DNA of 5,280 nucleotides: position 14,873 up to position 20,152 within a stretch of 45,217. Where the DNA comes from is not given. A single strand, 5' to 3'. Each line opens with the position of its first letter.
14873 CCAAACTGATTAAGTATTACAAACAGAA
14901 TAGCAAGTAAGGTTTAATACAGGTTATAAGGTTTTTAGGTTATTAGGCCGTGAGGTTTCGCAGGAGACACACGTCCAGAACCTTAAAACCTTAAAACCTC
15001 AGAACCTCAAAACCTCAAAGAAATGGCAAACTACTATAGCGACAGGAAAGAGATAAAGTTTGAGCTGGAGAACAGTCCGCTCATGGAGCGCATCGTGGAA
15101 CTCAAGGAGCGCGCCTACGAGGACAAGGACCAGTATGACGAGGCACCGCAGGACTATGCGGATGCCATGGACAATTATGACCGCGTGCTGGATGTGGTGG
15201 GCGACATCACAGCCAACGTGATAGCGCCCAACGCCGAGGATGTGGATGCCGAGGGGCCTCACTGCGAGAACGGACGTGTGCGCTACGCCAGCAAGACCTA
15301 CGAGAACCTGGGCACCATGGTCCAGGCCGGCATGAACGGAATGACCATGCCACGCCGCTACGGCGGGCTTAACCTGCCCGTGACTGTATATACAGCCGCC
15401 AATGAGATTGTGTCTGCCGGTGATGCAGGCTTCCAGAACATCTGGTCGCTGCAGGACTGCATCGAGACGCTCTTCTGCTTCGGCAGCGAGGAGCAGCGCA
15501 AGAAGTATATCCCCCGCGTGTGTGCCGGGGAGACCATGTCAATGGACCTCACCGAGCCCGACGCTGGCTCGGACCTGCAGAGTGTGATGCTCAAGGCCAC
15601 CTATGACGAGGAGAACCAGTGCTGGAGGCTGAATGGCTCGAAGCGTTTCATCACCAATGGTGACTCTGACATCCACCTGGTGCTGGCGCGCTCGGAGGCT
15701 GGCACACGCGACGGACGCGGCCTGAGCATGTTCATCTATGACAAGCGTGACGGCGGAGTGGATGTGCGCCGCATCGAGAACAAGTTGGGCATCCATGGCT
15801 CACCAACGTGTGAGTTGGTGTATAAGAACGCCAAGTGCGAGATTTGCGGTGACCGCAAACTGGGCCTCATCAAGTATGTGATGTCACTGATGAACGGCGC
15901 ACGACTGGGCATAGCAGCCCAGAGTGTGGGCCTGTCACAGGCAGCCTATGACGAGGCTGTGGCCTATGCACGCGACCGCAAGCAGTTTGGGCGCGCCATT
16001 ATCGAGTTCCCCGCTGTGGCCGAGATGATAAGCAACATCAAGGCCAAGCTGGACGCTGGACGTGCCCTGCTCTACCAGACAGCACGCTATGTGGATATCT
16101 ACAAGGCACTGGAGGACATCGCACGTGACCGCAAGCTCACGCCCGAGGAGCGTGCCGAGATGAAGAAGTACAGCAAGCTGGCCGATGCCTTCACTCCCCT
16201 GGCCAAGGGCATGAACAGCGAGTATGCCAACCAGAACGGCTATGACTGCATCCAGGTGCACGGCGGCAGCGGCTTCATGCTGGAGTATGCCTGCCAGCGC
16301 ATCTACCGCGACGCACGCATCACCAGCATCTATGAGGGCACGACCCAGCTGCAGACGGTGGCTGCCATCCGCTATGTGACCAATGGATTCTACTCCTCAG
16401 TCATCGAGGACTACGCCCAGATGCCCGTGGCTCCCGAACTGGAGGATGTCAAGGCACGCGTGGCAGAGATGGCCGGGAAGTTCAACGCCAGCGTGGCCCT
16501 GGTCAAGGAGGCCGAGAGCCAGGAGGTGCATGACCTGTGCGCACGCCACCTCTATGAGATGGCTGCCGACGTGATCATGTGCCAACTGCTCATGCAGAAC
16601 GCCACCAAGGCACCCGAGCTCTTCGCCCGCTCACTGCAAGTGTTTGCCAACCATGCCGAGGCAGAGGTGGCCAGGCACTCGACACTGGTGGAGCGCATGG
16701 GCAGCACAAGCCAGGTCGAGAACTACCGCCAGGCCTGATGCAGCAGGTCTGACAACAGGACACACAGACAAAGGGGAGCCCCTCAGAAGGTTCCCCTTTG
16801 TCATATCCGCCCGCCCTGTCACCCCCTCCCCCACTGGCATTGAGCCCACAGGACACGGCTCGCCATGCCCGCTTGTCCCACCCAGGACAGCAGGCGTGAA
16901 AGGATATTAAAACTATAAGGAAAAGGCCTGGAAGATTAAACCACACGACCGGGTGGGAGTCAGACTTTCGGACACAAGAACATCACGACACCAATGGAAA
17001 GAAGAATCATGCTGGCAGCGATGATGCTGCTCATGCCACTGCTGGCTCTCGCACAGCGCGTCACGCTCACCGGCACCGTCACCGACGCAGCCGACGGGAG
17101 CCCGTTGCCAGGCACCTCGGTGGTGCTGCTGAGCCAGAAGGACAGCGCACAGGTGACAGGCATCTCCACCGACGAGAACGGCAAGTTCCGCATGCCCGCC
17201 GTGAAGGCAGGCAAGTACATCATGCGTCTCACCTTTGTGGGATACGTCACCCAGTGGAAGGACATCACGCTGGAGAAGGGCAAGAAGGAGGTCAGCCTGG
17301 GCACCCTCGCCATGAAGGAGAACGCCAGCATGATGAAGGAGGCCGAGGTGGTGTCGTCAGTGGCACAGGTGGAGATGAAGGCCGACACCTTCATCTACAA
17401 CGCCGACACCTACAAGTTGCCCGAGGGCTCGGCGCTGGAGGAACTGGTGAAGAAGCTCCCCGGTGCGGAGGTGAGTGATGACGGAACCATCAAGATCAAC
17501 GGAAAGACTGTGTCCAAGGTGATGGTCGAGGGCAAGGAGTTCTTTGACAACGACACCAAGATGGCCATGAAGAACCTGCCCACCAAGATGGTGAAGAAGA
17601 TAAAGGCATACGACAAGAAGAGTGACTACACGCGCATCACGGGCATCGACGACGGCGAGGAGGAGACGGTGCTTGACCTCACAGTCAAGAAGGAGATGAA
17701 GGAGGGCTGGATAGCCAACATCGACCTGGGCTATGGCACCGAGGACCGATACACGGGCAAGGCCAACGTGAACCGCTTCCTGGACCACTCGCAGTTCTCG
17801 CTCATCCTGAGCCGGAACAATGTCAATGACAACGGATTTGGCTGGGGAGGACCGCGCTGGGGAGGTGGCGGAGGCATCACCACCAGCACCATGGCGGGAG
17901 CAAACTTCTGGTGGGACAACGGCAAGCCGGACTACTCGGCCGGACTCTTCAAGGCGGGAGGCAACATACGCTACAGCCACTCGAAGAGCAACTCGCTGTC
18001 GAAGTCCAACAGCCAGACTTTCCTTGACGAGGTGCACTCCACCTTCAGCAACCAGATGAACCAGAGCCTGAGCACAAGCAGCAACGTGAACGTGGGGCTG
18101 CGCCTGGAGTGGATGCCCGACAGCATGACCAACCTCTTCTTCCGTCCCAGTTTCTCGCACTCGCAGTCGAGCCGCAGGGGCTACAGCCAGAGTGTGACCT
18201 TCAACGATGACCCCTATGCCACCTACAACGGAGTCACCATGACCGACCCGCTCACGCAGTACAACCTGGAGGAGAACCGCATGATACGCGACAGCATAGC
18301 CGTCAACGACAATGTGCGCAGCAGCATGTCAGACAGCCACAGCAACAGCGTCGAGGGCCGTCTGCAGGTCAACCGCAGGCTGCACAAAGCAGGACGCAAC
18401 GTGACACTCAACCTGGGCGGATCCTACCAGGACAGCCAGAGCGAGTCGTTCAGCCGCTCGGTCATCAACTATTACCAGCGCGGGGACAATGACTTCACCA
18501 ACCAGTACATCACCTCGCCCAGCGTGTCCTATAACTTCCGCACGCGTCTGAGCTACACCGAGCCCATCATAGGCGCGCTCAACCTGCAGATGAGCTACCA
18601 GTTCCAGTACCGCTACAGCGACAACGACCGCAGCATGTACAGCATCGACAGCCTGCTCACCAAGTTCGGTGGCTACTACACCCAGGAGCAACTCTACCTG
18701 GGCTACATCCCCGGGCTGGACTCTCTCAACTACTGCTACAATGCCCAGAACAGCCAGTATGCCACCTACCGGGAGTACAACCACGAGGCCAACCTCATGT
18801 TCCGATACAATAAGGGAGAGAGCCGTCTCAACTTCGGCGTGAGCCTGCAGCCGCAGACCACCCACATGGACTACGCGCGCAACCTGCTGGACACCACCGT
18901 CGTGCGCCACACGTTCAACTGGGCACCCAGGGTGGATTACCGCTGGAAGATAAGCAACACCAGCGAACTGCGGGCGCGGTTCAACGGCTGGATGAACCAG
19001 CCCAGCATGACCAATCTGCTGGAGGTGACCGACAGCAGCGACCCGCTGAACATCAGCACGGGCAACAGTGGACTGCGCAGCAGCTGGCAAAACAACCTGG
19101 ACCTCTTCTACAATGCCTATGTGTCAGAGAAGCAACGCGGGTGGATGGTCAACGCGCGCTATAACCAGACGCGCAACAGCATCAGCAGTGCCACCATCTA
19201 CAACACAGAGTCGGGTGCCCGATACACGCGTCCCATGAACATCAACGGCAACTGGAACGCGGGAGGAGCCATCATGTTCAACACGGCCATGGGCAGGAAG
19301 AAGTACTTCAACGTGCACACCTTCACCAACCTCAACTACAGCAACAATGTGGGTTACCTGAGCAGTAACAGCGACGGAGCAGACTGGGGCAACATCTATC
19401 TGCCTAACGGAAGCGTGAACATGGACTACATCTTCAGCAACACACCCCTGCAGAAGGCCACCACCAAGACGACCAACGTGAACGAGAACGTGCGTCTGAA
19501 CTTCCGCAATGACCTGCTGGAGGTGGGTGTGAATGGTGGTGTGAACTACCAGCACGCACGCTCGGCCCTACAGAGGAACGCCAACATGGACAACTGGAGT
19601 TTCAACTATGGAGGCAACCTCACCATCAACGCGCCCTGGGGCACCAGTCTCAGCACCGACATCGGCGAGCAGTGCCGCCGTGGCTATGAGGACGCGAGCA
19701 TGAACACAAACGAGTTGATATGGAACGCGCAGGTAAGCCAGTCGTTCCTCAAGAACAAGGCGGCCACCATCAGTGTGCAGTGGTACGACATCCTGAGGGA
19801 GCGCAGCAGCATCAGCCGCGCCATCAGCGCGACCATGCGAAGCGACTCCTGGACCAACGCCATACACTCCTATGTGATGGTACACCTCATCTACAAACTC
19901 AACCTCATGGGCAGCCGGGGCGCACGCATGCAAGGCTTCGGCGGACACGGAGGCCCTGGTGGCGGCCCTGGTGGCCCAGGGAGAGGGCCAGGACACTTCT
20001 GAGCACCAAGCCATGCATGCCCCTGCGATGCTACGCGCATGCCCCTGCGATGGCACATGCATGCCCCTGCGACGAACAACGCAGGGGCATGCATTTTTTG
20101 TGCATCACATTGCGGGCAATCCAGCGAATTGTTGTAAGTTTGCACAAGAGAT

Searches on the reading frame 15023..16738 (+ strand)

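Call 76: search_protein_families(library=pfam, proteins=[window:15023-16738:+], max_evalue=0.00001)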
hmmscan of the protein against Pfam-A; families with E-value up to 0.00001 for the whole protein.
window:15023-16738:+ (571 aa): 5 families
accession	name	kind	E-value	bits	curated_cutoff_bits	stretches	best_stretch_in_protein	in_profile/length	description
PF12186.13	AcylCoA_dehyd_C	-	9.4e-34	116.3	27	1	453-559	1-106/111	Acyl-CoA dehydrogenase C terminal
PF00441.29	Acyl-CoA_dh_1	-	6.1e-33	114.5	22.4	1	284-445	5-142/150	Acyl-CoA dehydrogenase, C-terminal domain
PF02770.24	Acyl-CoA_dh_M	-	8.9e-25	87.1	33.3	1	174-269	2-96/97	Acyl-CoA dehydrogenase, middle domain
PF08028.16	Acyl-CoA_dh_2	-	1.2e-16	61.6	22.7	1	295-440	1-132/134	Acyl-CoA dehydrogenase, C-terminal domain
PF02771.21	Acyl-CoA_dh_N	-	6.2e-16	59.2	22.9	1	55-170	7-113/113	Acyl-CoA dehydrogenase, N-terminal domain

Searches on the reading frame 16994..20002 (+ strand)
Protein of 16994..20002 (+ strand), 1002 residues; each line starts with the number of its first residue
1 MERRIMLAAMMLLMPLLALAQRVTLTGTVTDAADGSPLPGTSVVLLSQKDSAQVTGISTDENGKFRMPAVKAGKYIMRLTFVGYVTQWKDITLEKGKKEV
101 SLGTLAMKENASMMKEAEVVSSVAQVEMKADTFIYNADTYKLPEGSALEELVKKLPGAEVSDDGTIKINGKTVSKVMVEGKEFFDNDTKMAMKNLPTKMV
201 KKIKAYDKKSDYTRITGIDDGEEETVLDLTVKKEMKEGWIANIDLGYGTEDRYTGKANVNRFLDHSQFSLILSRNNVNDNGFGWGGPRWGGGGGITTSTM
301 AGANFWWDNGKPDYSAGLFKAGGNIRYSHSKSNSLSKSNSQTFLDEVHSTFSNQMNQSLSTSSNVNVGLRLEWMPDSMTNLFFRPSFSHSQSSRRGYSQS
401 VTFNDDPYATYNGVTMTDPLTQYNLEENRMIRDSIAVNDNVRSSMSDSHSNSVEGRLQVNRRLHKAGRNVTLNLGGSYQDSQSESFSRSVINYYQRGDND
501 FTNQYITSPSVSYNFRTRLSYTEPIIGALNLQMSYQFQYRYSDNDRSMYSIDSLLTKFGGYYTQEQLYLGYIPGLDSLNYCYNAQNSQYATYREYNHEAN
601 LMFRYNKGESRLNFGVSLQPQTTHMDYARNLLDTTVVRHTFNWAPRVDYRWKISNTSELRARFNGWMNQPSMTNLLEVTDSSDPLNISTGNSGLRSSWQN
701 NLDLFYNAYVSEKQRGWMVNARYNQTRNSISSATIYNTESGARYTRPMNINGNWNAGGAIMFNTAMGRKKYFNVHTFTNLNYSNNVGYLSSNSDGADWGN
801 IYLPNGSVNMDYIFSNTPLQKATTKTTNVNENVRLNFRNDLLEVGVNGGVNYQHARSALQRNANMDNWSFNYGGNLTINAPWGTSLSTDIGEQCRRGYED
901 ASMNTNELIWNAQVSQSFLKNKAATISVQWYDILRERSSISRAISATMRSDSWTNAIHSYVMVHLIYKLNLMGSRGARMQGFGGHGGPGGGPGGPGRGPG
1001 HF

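Call 76: search_protein_families(library=pfam, proteins=[window:16994-20002:+], max_evalue=0.00001)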
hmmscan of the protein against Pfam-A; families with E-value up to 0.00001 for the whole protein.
window:16994-20002:+ (1002 aa): 3 families
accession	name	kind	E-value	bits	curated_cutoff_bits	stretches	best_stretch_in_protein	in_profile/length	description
PF14905.12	OMP_b-brl_3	-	1.3e-21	77.6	27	2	469-803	7-314/408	Outer membrane protein beta-barrel family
PF13620.12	CarboxypepD_reg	-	2.2e-15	57.2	32.3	1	24-99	1-75/82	Carboxypeptidase regulatory-like domain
PF13715.12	CarbopepD_reg_2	-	1.2e-13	51.3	32.2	1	25-116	1-85/88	CarboxypepD_reg-like domain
